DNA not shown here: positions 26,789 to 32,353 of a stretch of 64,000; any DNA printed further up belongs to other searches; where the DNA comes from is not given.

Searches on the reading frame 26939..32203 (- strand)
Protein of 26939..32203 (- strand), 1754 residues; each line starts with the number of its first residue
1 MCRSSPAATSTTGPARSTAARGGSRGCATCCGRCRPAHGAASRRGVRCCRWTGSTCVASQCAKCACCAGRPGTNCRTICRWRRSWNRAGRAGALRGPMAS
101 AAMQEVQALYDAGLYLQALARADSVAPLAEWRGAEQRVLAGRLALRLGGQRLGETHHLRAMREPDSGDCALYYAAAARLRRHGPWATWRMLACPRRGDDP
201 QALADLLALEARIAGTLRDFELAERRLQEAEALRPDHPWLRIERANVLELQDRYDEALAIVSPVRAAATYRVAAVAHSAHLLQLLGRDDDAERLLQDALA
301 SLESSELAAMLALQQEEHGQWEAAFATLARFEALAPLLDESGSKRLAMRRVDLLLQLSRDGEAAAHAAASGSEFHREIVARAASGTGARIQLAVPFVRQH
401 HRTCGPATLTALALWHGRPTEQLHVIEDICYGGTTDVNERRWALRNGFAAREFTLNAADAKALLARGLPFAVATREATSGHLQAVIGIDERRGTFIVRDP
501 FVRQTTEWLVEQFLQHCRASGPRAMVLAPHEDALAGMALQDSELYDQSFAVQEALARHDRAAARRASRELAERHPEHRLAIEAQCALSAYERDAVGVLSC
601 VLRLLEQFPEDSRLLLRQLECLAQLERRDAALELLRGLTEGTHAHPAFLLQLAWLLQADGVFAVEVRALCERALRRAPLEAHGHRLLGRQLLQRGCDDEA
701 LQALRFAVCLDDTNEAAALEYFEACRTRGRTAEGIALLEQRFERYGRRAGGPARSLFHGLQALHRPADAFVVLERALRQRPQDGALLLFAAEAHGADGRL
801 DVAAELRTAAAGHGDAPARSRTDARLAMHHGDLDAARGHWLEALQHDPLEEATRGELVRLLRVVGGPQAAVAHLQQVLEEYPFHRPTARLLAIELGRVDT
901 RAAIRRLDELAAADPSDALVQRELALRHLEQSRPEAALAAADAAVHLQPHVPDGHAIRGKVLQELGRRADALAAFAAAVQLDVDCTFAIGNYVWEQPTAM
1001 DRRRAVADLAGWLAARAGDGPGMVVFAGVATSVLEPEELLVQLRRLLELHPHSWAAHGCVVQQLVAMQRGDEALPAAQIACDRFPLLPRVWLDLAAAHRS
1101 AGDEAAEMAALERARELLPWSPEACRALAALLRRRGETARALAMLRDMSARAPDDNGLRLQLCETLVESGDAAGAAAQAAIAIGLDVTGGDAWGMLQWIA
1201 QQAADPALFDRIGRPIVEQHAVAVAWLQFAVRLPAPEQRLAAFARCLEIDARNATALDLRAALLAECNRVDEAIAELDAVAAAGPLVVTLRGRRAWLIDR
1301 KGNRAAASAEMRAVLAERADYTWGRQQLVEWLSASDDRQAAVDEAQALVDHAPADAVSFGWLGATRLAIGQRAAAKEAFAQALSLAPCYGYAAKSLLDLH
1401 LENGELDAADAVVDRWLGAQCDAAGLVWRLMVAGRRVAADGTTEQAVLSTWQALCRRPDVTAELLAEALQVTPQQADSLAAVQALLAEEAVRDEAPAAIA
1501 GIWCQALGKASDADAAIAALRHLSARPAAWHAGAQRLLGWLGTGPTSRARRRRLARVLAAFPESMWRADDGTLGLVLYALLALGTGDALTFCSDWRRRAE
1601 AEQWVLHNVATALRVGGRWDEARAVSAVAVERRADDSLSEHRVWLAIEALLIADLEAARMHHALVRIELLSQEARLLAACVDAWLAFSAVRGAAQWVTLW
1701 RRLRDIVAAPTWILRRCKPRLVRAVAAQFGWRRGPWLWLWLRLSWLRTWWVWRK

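Call 7: search_protein_families(library=pfam, proteins=[window:26939-32203:-], max_evalue=0.001)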
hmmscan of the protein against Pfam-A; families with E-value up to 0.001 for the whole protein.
window:26939-32203:- (1754 aa): 7 families
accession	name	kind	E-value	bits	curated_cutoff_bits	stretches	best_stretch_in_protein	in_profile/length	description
PF14559.12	TPR_19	-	1.9e-11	44.6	25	1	219-268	6-55/68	Tetratricopeptide repeat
PF13431.12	TPR_17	-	2.1e-06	28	24.4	0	1243-1275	2-34/34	Tetratricopeptide repeat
PF13428.12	TPR_14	-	2.7e-06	28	23.5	1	1088-1131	1-44/44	Tetratricopeptide repeat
PF13529.12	Peptidase_C39_2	-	6.4e-06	27.2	24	1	392-500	1-142/143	Peptidase_C39 like family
PF07719.23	TPR_2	-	1.2e-05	25.5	27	0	953-982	2-31/34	Tetratricopeptide repeat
PF23914.1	TPR_CcmH_CycH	-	2.9e-05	24.4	42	0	673-727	42-96/158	Cytochrome c-type biogenesis protein H TPR domain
PF00515.34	TPR_1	-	3e-05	24.1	27.8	0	954-982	3-31/34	Tetratricopeptide repeat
